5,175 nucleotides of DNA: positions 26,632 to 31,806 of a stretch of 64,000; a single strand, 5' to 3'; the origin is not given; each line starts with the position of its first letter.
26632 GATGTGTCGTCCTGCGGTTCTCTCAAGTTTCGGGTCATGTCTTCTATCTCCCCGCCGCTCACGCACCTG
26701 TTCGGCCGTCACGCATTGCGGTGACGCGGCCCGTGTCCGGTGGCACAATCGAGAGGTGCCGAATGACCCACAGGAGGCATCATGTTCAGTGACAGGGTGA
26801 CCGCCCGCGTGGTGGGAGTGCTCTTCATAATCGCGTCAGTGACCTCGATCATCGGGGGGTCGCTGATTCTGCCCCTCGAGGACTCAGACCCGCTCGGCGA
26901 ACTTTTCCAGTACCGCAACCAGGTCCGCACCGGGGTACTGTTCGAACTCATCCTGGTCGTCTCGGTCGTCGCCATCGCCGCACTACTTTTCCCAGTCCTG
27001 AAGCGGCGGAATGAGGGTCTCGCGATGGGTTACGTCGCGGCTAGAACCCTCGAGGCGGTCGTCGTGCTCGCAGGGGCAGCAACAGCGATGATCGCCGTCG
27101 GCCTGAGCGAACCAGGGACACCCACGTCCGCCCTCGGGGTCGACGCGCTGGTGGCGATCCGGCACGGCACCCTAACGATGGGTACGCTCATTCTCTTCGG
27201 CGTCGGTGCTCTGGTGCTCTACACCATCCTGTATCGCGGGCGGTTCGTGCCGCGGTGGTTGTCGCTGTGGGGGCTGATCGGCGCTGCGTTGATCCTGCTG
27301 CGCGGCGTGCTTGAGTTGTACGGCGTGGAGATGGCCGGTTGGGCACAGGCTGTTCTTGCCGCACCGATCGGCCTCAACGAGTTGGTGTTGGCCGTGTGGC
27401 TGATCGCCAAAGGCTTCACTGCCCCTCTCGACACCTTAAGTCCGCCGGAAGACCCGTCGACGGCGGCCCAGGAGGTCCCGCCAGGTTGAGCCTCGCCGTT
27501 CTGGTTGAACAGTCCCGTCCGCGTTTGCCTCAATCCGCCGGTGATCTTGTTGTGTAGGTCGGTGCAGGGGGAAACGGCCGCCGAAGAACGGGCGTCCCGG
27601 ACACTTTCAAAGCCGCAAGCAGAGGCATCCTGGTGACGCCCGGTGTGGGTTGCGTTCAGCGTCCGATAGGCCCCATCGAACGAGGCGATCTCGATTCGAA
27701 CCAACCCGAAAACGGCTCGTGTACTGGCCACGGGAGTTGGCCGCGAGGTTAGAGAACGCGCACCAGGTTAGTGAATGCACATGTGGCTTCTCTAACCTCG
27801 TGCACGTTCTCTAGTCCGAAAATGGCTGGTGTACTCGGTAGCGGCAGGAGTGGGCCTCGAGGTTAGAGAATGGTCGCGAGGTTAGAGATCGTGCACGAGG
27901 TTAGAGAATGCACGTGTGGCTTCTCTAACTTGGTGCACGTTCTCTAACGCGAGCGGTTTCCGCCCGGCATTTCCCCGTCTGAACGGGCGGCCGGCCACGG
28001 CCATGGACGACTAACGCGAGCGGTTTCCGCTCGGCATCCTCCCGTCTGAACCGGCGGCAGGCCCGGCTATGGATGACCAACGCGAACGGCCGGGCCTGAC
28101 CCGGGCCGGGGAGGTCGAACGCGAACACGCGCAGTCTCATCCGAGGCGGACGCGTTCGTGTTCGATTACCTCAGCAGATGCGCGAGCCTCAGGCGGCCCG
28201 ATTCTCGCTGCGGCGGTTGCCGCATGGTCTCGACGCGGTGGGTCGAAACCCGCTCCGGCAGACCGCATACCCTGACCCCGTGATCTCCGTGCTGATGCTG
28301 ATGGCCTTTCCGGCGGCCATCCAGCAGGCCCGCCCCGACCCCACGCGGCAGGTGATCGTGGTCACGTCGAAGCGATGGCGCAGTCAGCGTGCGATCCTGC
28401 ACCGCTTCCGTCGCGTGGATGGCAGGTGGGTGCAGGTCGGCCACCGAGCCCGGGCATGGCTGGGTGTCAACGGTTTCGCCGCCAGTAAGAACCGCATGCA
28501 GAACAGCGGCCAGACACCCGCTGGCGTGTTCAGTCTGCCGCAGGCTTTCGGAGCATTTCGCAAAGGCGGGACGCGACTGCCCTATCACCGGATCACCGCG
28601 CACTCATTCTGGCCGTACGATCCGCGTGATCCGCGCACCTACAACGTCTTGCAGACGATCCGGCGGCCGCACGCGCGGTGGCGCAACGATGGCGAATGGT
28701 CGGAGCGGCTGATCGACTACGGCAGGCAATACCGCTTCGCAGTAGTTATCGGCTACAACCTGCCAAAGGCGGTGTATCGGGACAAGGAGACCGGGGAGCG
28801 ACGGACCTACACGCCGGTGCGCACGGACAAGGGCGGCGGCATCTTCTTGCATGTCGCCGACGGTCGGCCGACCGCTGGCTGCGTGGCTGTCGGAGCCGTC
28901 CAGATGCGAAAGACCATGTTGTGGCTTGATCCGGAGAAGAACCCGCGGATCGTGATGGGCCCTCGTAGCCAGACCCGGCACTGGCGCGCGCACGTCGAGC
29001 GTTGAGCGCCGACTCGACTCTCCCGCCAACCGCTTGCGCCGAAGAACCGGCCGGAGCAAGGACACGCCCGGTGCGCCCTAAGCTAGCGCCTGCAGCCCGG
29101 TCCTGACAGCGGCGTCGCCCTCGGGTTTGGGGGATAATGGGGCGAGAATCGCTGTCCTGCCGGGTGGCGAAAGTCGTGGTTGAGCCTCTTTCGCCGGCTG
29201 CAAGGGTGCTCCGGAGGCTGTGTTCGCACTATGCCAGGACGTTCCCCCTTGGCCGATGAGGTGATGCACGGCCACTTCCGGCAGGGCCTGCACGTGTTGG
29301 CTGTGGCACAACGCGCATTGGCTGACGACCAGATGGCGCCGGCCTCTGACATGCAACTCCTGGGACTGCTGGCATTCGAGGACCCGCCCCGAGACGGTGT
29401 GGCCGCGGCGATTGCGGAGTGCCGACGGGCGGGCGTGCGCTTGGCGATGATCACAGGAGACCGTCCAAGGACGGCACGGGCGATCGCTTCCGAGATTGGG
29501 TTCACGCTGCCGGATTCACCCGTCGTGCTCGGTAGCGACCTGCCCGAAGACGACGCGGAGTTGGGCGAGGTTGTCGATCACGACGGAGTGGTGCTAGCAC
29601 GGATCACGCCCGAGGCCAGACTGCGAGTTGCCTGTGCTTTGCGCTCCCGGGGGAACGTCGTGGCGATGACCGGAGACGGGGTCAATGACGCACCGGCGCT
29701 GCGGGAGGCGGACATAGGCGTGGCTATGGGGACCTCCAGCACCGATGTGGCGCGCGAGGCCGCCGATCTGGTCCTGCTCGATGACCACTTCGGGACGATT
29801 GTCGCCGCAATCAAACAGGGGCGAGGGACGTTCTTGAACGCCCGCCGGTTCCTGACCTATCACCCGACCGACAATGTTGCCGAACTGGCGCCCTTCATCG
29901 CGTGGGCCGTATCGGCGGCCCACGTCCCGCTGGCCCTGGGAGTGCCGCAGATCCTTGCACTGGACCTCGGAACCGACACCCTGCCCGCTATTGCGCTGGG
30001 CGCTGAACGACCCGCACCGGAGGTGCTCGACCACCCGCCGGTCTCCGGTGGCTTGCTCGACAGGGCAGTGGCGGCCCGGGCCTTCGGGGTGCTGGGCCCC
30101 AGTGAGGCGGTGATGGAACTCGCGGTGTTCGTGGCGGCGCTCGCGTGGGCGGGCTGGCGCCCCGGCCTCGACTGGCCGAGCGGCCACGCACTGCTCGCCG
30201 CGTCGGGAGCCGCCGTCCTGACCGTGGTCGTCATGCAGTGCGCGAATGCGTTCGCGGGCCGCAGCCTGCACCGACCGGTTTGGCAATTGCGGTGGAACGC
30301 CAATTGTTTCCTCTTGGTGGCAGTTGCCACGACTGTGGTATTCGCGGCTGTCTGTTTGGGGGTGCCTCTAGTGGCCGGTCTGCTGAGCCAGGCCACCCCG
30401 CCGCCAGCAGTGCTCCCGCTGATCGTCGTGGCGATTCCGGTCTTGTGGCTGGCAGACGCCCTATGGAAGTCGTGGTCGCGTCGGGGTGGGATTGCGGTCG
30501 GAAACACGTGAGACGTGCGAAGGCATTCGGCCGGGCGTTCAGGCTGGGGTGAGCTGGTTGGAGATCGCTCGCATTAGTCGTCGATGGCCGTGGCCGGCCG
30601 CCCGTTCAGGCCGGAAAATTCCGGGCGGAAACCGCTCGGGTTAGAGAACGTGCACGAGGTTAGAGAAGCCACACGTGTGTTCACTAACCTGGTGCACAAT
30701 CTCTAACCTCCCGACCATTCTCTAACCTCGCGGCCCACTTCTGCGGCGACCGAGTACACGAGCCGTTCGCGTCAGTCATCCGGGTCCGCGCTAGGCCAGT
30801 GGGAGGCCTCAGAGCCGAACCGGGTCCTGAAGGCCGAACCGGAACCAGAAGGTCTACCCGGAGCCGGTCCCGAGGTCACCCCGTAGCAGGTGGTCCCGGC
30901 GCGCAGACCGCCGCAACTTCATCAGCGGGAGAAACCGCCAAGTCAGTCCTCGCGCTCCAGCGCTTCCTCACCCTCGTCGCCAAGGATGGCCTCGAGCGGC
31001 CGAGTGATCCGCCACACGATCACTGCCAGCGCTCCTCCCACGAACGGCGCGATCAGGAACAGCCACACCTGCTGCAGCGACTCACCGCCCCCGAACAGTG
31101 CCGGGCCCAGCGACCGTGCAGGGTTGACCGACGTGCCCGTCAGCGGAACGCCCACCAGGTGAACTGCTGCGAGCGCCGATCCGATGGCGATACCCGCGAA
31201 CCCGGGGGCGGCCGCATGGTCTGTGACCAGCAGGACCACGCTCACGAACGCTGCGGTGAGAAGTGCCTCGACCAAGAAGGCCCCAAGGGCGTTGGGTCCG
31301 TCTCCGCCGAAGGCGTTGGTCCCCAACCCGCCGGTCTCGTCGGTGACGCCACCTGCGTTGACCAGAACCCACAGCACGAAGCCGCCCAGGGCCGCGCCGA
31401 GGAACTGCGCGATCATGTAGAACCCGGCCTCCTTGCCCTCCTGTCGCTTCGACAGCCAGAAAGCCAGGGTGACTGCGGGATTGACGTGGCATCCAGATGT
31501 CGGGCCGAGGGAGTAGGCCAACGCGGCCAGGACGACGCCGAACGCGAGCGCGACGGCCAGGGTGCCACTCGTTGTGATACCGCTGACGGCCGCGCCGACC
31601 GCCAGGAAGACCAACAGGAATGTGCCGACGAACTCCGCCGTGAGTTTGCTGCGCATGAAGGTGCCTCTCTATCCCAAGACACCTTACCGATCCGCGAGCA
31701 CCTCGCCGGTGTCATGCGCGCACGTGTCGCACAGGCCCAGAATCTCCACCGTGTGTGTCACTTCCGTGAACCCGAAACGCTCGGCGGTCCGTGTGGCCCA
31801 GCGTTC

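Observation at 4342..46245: Dense, modular hairpin-repeat family (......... arms, CACGTG loop) at 10 intergenic loci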

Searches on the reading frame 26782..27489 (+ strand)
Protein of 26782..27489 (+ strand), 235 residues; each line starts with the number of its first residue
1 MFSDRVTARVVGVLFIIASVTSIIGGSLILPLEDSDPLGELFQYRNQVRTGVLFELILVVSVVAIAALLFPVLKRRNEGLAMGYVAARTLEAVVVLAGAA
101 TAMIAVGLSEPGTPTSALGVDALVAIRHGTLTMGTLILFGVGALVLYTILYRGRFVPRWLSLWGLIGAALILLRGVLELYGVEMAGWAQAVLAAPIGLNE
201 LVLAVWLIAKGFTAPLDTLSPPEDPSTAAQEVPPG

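Call 38: search_protein_families(library=pfam, proteins=[window:26782-27489:+], max_evalue=0.01)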
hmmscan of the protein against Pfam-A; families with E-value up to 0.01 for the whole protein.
window:26782-27489:+ (235 aa): 1 family
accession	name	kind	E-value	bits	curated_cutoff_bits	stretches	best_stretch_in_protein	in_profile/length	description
PF14329.11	DUF4386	-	1.2e-37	130.4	27.6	1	10-211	1-210/210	Domain of unknown function (DUF4386)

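Call 66: find_encoding_contigs(protein=window:26782-27489:+, flank=3000, max_places=10)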
Protein window:26782-27489:+ (235 aa): 9 contigs read that carry it; 7 places shown.
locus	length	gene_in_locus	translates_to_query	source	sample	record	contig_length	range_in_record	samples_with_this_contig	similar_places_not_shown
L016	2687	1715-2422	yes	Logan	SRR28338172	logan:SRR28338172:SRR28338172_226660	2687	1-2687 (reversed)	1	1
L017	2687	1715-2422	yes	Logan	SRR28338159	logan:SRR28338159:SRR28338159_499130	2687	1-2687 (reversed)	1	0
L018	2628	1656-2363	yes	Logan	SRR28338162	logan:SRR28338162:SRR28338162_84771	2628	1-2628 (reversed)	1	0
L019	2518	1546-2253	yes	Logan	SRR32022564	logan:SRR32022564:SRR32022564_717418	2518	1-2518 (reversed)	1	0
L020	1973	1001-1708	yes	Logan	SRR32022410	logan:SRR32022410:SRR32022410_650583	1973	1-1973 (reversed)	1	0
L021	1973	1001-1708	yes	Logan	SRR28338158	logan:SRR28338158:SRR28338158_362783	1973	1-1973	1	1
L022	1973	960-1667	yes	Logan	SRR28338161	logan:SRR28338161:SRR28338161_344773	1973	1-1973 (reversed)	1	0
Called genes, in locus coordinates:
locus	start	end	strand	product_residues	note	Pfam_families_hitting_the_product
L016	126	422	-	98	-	-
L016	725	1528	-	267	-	PF00702:Hydrolase, PF13344:Hydrolase_6, PF13419:HAD_2 (weak), PF13242:Hydrolase_like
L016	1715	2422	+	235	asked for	PF14329:DUF4386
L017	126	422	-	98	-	-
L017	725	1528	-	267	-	PF00702:Hydrolase, PF13344:Hydrolase_6, PF13419:HAD_2 (weak), PF13242:Hydrolase_like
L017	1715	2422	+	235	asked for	PF14329:DUF4386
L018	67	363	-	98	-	-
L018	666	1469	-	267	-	PF00702:Hydrolase, PF13344:Hydrolase_6, PF13419:HAD_2 (weak), PF13242:Hydrolase_like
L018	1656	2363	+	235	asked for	PF14329:DUF4386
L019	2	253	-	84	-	?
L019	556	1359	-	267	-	PF00702:Hydrolase, PF13344:Hydrolase_6, PF13419:HAD_2 (weak), PF13242:Hydrolase_like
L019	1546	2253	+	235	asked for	PF14329:DUF4386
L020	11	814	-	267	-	PF00702:Hydrolase, PF13344:Hydrolase_6, PF13419:HAD_2 (weak), PF13242:Hydrolase_like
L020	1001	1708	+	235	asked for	PF14329:DUF4386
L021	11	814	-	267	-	PF00702:Hydrolase, PF13344:Hydrolase_6, PF13419:HAD_2 (weak), PF13242:Hydrolase_like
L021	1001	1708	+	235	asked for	PF14329:DUF4386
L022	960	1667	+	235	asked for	PF14329:DUF4386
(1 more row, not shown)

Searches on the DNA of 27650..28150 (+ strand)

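Call 43: search_rna_families(source=window, start=27650, end=28150, threshold=evalue, max_evalue=10)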
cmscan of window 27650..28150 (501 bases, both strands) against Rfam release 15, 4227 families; matches with E-value up to 10: 10.
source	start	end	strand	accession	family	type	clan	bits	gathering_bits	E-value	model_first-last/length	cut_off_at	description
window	27876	27952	-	RF04164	MIR1507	Gene; miRNA;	-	22.4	73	0.012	1-107/107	no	MIR1507 microRNA precursor family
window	27884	27945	+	RF04292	mir-379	Gene; miRNA;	CL00149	21.2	56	0.041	1-64/64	no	mir-379 microRNA precursor family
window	27940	28052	-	RF00060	HgcE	Gene; snRNA; snoRNA; HACA-box;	-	17.4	50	0.25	1-130/130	no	HgcE RNA (Pab105)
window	27732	27811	+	RF03405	mir-3200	Gene; miRNA;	-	17.2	79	3.7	1-92/92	no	mir-3200 microRNA precursor family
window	27751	27812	-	RF04292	mir-379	Gene; miRNA;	CL00149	16.1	56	1.2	1-64/64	no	mir-379 microRNA precursor family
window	28058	28149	-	RF03949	mir-8830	Gene; miRNA;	-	16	76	7.4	1-95/95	no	mir-8830 microRNA precursor family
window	27989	28104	+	RF02828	Scr3920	Gene; sRNA;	-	15.5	88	1.4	1-125/125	no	Streptomyces RNA 3920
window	27902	27929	+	RF00647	MIR164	Gene; miRNA;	-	14.2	64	6.4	1-68/68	no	MIR164 microRNA precursor family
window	27748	27815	+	RF03795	MIR6201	Gene; miRNA;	-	13.4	69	6.8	1-109/109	no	MIR6201 microRNA precursor family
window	27956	28059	+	RF03073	RT-19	Gene; sRNA;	-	12.5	78.3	8.3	1-99/99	no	RT-19 RNA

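Call 53: search_dna_similar(query=window:27700-28090:+, collection=plasmids, mode=distant, max_evalue=0.001, max_rows=10)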
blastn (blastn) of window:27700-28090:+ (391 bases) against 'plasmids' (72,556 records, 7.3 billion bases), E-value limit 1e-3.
No match.

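Call 54: search_dna_similar(query=window:27700-28090:+, collection=phages, mode=distant, max_evalue=0.001, max_rows=10)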
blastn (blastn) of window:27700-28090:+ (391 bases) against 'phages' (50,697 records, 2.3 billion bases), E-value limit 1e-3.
No match.

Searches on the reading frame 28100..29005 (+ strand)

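Call 38: search_protein_families(library=pfam, proteins=[window:28100-29005:+], max_evalue=0.01)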
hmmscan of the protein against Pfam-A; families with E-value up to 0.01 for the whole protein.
window:28100-29005:+ (301 aa): 1 family
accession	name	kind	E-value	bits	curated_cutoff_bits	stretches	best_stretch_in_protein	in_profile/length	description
PF03734.19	YkuD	-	3e-05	25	23.4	1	126-277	32-139/146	L,D-transpeptidase catalytic domain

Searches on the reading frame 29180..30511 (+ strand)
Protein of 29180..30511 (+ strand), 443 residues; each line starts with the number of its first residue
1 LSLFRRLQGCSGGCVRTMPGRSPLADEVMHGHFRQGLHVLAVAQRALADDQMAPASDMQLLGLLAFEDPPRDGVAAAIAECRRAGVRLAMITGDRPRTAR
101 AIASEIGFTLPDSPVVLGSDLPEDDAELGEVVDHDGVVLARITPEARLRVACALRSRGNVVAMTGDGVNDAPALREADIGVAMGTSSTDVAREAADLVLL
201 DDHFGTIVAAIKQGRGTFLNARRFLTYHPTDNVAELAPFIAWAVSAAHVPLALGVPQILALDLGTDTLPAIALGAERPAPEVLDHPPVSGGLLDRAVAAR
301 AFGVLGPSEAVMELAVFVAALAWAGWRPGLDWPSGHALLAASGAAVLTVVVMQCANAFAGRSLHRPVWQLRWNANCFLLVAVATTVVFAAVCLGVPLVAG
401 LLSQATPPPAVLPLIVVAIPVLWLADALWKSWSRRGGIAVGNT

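Call 15: find_homologous_proteins(query=window:29180-30511:+)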
Query window:29180-30511:+ (443 aa): 5992 proteins with E <= 0.001 among 8000 candidates; the best 120 are listed.
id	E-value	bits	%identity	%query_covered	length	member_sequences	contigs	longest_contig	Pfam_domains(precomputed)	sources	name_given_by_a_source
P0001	6.5e-273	923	100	96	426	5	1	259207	PF00702.33,PF00689.27,PF08282.19,PF12710.14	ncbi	ncbi:MAG: HAD-IC family P-type ATPase [Candidatus Nanopelagicales bacterium]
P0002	2.6e-176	605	72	91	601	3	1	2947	PF00702.33,PF13246.13,PF00689.27,PF08282.19,PF12710.14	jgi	jgi:magnesium-transporting ATPase (P-type)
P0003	3.2e-176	604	72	92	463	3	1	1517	PF00702.33,PF00689.27,PF08282.19,PF12710.14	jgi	jgi:magnesium-transporting ATPase (P-type)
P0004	1.0e-170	586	69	92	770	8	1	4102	PF00702.33,PF13246.13,PF00689.27,PF08282.19,PF00122.26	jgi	jgi:calcium-translocating P-type ATPase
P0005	6.9e-158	544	66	92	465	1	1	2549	PF00702.33,PF13246.13,PF00689.27,PF08282.19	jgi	jgi:magnesium-transporting ATPase (P-type)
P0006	6.5e-157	541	67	91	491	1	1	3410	PF00702.33,PF13246.13,PF00689.27,PF12710.14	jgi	jgi:magnesium-transporting ATPase (P-type)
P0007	5.9e-156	538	69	84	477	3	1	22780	PF00702.33,PF13246.13,PF00689.27,PF08282.19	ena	-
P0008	1.1e-154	533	68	84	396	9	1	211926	PF00702.33,PF00689.27,PF08282.19,PF12710.14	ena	-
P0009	2.8e-153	529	64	93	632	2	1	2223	PF00702.33,PF13246.13,PF00689.27,PF08282.19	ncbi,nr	ncbi:MAG TPA: cation-transporting P-type ATPase [Candidatus Limnocylindrales bacterium]|nr:cation-tr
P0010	5.5e-149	515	76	73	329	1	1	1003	PF00702.33,PF00689.27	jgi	jgi:magnesium-transporting ATPase (P-type)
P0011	2.1e-148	513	64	93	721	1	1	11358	PF00702.33,PF13246.13,PF00689.27,PF00122.26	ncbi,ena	-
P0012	3.3e-145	502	69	80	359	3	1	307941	PF00702.33,PF00689.27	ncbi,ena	-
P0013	8.5e-142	491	62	89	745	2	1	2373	PF00702.33,PF13246.13,PF00689.27,PF00122.26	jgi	jgi:magnesium-transporting ATPase (P-type)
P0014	3.5e-140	486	59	91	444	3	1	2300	PF00702.33,PF13246.13,PF00689.27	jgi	jgi:magnesium-transporting ATPase (P-type)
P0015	9.6e-140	484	59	92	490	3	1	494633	PF00702.33,PF13246.13,PF00689.27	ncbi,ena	-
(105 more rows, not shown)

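Call 16: find_encoding_contigs(protein=P0001, flank=10000, max_places=6)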
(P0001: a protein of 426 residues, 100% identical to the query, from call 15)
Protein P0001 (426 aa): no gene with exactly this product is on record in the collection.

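Call 29: find_encoding_contigs(protein=P0012, flank=10000, max_places=2)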
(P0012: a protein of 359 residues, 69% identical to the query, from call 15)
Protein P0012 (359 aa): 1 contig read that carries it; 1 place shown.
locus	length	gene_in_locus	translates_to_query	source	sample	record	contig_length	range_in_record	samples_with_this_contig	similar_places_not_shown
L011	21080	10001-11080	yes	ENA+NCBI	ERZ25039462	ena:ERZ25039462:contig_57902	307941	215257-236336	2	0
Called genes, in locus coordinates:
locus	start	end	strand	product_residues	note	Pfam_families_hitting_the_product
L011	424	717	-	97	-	-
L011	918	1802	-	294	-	PF00248:Aldo_ket_red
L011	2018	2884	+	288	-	PF02673:BacA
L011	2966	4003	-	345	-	PF01544:CorA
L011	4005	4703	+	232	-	PF00300:His_Phos_1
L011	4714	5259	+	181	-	PF11290:DUF3090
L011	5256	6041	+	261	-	-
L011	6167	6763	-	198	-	PF00485:PRK (faint)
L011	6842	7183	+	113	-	PF23719:VapB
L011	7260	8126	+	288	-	PF00561:Abhydrolase_1, PF12146:Hydrolase_4, PF12697:Abhydrolase_6, PF03096:Ndr (faint)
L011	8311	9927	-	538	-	-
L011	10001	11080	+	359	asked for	PF00702:Hydrolase, PF00689:Cation_ATPase_C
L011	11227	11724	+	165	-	PF27105:Rv1265_N, PF27540:Mb1296_C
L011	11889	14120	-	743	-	PF13802:Gal_mutarotas_2, PF01055:Glyco_hydro_31_2nd, PF21365:Glyco_hydro_31_3rd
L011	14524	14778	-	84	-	-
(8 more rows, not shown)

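Call 30: find_encoding_contigs(protein=P0008, flank=10000, max_places=2)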
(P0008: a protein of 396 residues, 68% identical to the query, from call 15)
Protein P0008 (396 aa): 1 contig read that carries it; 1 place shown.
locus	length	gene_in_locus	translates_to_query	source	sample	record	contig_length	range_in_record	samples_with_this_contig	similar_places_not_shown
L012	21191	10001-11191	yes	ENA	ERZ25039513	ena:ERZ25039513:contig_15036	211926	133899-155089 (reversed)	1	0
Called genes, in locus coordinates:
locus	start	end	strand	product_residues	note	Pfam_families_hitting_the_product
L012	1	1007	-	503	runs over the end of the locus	PF02720:DUF222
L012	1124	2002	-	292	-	PF00248:Aldo_ket_red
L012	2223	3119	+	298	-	PF02673:BacA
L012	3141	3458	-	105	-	PF01544:CorA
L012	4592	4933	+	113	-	PF00300:His_Phos_1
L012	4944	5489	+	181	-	PF11290:DUF3090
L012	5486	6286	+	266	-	-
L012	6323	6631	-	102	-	-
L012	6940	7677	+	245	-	PF02146:SIR2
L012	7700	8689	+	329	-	PF12146:Hydrolase_4, PF00561:Abhydrolase_1, PF12697:Abhydrolase_6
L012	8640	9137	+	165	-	PF00690:Cation_ATPase_N, PF00122:E1-E2_ATPase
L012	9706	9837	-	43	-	-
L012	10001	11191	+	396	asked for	PF00702:Hydrolase, PF08282:Hydrolase_3 (faint), PF12710:HAD (faint), PF00689:Cation_ATPase_C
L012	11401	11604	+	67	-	PF00313:CSD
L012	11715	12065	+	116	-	PF12146:Hydrolase_4, PF00561:Abhydrolase_1, PF12697:Abhydrolase_6 (weak)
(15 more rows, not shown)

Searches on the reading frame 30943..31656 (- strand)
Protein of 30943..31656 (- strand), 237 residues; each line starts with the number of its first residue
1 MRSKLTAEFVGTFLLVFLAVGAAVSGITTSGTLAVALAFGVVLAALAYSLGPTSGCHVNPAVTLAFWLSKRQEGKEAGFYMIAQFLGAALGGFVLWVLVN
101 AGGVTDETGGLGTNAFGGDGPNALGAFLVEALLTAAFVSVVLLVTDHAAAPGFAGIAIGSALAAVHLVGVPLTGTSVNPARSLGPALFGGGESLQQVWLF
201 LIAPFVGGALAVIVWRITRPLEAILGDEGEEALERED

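Call 38: search_protein_families(library=pfam, proteins=[window:30943-31656:-], max_evalue=0.01)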
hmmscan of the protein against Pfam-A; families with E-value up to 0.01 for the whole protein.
window:30943-31656:- (237 aa): 1 family
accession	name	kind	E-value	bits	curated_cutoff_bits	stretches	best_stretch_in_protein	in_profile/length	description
PF00230.25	MIP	-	1e-44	153.4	25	1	4-214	10-221/222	Major intrinsic protein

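Call 65: find_encoding_contigs(protein=window:30943-31656:-, flank=3000, max_places=10)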
Protein window:30943-31656:- (237 aa): 2 contigs read that carry it; 2 places shown.
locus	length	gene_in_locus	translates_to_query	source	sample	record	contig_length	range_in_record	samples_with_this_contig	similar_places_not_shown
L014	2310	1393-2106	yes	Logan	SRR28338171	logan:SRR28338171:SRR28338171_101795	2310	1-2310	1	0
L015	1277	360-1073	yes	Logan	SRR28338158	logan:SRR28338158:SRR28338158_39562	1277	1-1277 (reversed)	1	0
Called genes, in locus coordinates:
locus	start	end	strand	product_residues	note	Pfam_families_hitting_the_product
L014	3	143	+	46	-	?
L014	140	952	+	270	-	PF00950:ABC-3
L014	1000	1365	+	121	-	PF01475:FUR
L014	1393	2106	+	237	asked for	PF00230:MIP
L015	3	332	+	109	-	?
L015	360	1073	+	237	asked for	PF00230:MIP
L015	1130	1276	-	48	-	?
